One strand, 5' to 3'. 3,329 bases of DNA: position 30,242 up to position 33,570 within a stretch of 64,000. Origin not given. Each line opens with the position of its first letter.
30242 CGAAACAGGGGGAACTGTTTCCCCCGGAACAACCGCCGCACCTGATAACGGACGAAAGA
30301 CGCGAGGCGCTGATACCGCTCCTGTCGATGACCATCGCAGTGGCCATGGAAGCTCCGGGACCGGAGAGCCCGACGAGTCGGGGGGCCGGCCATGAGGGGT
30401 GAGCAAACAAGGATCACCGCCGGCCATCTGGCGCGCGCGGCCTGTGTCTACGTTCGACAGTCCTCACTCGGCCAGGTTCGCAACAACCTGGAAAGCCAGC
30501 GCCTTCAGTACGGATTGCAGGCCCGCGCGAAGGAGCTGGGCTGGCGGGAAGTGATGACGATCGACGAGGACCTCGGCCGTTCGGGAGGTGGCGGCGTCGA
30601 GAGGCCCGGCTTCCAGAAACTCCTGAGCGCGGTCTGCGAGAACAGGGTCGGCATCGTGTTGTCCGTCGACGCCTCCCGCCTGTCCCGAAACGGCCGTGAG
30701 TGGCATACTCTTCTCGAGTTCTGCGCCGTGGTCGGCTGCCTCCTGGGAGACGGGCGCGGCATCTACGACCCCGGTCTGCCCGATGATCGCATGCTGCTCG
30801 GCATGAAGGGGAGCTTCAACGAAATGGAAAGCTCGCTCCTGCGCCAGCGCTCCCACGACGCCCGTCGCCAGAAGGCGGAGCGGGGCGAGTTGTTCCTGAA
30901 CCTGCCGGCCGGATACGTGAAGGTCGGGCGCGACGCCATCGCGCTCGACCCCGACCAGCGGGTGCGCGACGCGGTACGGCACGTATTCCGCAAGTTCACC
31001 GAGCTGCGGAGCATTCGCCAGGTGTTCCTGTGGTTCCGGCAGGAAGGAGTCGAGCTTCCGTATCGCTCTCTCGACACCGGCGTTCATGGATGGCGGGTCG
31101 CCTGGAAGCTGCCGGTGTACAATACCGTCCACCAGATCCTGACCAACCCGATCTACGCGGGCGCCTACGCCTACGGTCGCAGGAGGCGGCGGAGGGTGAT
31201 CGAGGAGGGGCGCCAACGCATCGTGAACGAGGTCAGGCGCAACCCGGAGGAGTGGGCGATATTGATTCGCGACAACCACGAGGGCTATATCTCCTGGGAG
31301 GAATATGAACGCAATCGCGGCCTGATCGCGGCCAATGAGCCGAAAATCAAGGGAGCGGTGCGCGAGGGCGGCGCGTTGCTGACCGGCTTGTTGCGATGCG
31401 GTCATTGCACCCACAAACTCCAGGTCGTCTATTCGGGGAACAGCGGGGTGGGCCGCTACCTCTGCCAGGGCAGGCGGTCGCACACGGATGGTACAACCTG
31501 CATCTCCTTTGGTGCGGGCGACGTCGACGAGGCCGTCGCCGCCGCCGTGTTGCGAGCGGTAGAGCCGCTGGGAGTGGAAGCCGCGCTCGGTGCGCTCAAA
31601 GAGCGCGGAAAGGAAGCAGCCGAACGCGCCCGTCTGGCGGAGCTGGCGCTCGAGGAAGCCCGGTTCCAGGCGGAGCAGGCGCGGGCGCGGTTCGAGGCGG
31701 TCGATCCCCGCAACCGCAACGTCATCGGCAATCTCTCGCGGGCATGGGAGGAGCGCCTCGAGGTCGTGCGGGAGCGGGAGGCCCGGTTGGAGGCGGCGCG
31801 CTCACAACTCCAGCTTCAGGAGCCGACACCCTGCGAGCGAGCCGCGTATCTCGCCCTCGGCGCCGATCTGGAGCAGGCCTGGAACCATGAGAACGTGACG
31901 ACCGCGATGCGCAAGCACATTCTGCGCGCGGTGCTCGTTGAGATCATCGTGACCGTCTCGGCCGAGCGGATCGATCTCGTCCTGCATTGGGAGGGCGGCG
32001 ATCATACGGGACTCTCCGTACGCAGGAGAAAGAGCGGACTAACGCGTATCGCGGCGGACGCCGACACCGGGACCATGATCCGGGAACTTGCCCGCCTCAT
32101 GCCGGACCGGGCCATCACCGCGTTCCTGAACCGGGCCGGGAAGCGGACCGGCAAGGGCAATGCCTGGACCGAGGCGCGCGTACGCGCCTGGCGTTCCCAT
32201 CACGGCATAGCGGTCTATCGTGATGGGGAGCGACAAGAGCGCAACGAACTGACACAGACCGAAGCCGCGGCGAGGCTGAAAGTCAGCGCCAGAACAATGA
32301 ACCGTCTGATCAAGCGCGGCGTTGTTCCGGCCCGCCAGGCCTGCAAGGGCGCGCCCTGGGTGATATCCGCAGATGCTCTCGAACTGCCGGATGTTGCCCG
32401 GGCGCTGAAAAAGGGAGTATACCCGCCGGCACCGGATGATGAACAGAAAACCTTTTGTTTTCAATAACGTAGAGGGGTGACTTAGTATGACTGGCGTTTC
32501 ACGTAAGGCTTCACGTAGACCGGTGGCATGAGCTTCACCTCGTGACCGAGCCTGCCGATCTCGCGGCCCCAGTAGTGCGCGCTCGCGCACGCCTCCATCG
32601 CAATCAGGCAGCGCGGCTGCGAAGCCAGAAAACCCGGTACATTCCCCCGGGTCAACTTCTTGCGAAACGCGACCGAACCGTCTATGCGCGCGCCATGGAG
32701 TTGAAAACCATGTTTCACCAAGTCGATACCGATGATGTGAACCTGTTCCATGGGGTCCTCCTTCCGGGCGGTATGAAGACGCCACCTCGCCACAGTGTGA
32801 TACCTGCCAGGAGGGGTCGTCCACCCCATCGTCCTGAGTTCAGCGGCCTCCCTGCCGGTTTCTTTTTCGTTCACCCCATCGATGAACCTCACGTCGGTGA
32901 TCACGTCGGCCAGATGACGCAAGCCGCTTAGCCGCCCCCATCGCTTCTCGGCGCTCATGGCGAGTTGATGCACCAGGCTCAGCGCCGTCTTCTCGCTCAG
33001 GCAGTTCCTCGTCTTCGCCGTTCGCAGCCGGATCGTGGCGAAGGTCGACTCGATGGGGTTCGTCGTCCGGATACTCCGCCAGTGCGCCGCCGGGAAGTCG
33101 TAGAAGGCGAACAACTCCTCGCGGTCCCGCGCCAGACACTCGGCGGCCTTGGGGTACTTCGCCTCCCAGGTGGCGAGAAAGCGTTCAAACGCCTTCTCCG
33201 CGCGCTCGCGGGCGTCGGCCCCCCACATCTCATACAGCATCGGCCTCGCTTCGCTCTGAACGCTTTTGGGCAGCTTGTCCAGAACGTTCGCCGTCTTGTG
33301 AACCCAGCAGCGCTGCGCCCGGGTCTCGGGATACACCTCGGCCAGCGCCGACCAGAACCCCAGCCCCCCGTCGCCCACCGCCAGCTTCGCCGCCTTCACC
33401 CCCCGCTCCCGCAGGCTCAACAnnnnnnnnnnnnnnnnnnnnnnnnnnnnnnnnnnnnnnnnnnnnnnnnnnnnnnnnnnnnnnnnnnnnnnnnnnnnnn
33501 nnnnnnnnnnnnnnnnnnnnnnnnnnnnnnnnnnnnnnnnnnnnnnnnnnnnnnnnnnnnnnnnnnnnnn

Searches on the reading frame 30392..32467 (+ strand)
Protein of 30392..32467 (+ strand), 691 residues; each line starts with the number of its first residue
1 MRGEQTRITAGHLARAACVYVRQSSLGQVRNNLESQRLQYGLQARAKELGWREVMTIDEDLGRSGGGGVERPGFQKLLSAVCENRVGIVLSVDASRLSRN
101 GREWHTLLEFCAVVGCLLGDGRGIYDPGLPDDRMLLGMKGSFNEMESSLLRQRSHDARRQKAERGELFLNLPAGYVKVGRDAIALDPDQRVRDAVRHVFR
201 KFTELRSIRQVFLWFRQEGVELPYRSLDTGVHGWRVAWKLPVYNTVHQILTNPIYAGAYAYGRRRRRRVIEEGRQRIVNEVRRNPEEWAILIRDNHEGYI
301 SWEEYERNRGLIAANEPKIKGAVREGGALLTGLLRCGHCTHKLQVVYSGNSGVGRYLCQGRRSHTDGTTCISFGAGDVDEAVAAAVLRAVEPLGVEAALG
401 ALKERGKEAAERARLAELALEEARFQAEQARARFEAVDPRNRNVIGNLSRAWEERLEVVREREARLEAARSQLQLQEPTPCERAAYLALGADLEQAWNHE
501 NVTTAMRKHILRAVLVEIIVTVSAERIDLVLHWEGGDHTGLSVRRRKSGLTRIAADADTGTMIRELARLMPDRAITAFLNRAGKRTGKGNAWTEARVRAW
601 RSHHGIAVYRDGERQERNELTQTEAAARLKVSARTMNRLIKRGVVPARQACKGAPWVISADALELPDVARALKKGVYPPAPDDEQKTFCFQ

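Call 43: search_protein_families(library=pfam, proteins=[window:30392-32467:+], max_evalue=0.001)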
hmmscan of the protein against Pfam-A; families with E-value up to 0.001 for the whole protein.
window:30392-32467:+ (691 aa): 4 families
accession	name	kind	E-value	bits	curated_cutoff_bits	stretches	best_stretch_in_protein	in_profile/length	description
PF00239.26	Resolvase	-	8.6e-23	81.5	23.3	1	18-166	2-144/145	Resolvase, N terminal domain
PF07508.19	Recombinase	-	2.5e-17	63.4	21.1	1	194-312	6-99/102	Recombinase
PF13408.12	Zn_ribbon_recom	-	1.3e-08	35.5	25.3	1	329-386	1-57/58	Recombinase zinc beta ribbon domain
PF12728.13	HTH_17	-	2.9e-07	31.1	27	1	620-664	2-44/51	Helix-turn-helix domain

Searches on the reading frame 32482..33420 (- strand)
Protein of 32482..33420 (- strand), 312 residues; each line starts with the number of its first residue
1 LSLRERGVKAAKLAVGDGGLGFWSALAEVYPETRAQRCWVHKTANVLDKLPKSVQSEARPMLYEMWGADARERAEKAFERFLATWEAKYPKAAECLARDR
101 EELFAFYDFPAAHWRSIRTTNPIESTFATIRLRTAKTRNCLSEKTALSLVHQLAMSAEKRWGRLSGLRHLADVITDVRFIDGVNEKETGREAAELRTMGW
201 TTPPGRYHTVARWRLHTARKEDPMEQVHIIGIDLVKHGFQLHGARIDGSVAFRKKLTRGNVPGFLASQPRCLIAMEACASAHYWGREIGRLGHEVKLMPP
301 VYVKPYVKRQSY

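Call 43: search_protein_families(library=pfam, proteins=[window:32482-33420:-], max_evalue=0.001)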
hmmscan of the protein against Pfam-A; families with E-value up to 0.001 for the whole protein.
window:32482-33420:- (312 aa): 1 family
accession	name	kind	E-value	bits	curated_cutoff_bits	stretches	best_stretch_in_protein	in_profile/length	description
PF00872.24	Transposase_mut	-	1.4e-32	113.5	21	1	2-161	217-376/379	Transposase, Mutator family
